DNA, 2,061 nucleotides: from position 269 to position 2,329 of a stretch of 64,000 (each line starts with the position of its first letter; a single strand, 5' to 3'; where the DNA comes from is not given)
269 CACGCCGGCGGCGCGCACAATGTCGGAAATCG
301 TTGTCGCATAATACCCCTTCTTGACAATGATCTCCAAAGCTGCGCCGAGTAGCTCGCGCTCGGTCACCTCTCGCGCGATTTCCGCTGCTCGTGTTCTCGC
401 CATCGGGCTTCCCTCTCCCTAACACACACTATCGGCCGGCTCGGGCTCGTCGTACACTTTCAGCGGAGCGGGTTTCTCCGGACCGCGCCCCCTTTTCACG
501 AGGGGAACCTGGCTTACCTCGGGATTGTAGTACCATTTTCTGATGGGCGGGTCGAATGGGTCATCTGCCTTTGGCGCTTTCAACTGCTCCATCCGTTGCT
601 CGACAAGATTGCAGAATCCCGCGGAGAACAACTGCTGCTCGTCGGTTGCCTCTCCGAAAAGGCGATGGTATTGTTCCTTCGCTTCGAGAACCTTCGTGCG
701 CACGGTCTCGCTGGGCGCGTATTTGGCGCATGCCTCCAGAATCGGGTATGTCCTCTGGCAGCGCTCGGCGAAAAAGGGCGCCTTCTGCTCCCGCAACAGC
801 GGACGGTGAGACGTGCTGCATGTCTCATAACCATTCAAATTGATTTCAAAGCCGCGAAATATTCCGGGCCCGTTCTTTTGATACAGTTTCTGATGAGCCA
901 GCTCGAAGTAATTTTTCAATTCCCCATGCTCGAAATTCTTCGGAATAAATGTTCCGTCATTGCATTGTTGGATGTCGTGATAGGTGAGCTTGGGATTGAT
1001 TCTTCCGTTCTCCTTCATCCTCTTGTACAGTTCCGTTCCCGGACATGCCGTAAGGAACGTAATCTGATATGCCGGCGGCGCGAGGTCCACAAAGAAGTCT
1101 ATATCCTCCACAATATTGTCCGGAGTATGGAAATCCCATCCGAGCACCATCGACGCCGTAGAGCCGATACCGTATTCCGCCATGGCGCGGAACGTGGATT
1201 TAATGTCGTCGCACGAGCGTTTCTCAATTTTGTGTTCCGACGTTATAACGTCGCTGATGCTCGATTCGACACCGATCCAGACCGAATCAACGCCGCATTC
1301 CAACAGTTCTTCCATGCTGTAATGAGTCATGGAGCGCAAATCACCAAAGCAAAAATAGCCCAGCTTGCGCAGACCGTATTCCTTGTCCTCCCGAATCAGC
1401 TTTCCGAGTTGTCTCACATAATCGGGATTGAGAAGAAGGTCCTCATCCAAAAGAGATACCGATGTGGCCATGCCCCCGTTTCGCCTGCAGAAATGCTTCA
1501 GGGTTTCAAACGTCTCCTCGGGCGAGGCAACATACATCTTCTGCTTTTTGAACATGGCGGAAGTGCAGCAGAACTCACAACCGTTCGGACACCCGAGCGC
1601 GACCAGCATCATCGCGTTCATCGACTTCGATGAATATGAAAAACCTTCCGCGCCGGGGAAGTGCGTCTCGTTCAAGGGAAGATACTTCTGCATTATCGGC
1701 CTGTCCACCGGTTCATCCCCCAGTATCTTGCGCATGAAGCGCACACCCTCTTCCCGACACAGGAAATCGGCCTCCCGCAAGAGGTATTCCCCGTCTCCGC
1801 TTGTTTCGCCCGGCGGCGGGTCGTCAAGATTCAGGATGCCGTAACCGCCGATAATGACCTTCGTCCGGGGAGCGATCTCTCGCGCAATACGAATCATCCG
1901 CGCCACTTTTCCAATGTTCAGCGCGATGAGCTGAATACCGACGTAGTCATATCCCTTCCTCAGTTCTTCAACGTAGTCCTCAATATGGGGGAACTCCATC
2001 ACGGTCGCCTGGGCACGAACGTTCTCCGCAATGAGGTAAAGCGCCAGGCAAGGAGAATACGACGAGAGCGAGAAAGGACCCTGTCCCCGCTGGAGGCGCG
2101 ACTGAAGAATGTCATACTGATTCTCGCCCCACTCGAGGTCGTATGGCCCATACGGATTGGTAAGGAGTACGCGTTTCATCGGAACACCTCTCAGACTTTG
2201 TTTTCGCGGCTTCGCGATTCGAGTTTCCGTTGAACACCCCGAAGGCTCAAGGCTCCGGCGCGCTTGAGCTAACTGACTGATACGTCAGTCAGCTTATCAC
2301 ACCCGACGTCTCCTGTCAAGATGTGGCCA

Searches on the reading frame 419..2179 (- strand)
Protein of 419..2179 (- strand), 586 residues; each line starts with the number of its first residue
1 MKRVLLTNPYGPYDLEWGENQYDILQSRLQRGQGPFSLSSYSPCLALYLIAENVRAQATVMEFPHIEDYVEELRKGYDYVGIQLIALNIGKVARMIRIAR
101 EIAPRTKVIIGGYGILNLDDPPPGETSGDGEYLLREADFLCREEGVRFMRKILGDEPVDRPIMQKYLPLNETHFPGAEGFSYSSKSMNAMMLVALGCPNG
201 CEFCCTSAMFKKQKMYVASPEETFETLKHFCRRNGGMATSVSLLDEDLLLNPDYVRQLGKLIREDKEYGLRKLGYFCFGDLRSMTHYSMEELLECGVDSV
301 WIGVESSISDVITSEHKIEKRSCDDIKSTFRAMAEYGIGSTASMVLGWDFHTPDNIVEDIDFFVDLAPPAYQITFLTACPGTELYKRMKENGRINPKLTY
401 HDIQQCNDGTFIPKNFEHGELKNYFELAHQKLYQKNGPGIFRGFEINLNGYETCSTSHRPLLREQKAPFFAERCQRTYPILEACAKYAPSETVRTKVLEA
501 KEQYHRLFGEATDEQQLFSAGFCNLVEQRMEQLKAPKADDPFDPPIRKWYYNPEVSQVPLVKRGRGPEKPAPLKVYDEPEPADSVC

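Call 18: search_protein_families(library=ncbifam, proteins=[window:419-2179:-], max_evalue=0.00001)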
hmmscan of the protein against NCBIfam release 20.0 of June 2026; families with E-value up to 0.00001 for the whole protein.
window:419-2179:- (586 aa): 5 families
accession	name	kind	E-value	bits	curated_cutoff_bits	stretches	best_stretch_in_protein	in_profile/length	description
TIGR04479.1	bcpD_PhpK_rSAM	subfamily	1.8e-10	39.8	600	1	185-378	238-421/504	PhpK family radical SAM P-methyltransferase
TIGR03471.1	HpnJ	equivalog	2.3e-09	36.6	577.6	1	194-399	203-398/472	hopanoid biosynthesis associated radical SAM protein HpnJ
NF038361.1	rSAM_Sden_1168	equivalog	2.8e-08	32.7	575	1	174-397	267-482/560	Sden_1168 family B12-binding radical SAM P-methyltransferase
NF050148.1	rSAM_ApyD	equivalog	2.5e-06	26.2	750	1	195-389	206-394/645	RiPP biosynthesis radical SAM protein ApyD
TIGR02026.1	BchE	equivalog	4.8e-06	25.7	481.35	0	182-408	187-407/497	magnesium-protoporphyrin IX monomethyl ester anaerobic oxidative cyclase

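Call 78: find_encoding_contigs(protein=window:419-2179:-, flank=10000, max_places=3)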
Protein window:419-2179:- (586 aa): 3 contigs read that carry it; 2 places shown.
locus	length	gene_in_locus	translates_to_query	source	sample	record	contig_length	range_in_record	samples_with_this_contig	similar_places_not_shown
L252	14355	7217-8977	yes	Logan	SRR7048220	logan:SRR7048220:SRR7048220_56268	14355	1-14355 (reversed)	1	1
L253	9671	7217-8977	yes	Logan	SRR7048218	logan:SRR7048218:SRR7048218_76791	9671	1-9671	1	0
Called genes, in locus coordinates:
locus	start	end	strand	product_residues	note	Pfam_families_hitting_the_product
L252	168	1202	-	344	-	PF22113:Mtrc-MtrF_II-IV_dom (faint), PF00684:DnaJ_CXXCXGXG (faint), PF13435:Cytochrome_C554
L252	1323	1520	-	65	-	-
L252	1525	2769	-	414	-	-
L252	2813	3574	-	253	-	PF25160:LdpA_Fe-S-bd (faint), PF12797:Fer4_2 (weak), PF13183:Fer4_8 (weak), PF13237:Fer4_10 (weak), PF12838:Fer4_7 (weak), PF13247:Fer4_11 (weak), PF13237:Fer4_10 (weak), PF12838:Fer4_7 (weak), +3 more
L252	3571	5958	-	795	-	PF04879:Molybdop_Fe4S4, PF00384:Molybdopterin, PF01568:Molydop_binding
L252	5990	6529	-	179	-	PF02085:Cytochrom_CIII (weak), PF14522:Cytochrome_C7 (faint), PF14537:Cytochrom_c3_2 (faint)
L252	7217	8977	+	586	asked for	PF04055:Radical_SAM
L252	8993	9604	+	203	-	PF00440:TetR_N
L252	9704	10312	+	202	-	PF00440:TetR_N, PF17935:TetR_C_27 (faint), PF13977:TetR_C_6, PF17932:TetR_C_24 (weak)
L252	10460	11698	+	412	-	PF02771:Acyl-CoA_dh_N, PF02770:Acyl-CoA_dh_M, PF00441:Acyl-CoA_dh_1, PF08028:Acyl-CoA_dh_2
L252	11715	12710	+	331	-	PF00037:Fer4 (weak), PF12797:Fer4_2 (weak), PF12837:Fer4_6 (weak), PF13187:Fer4_9 (weak), PF13237:Fer4_10, PF14697:Fer4_21, PF12838:Fer4_7 (weak), PF00881:Nitroreductase, +3 more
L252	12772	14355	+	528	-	?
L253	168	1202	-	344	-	PF22113:Mtrc-MtrF_II-IV_dom (faint), PF00684:DnaJ_CXXCXGXG (faint), PF13435:Cytochrome_C554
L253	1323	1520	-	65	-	-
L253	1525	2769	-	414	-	-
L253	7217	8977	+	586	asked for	PF04055:Radical_SAM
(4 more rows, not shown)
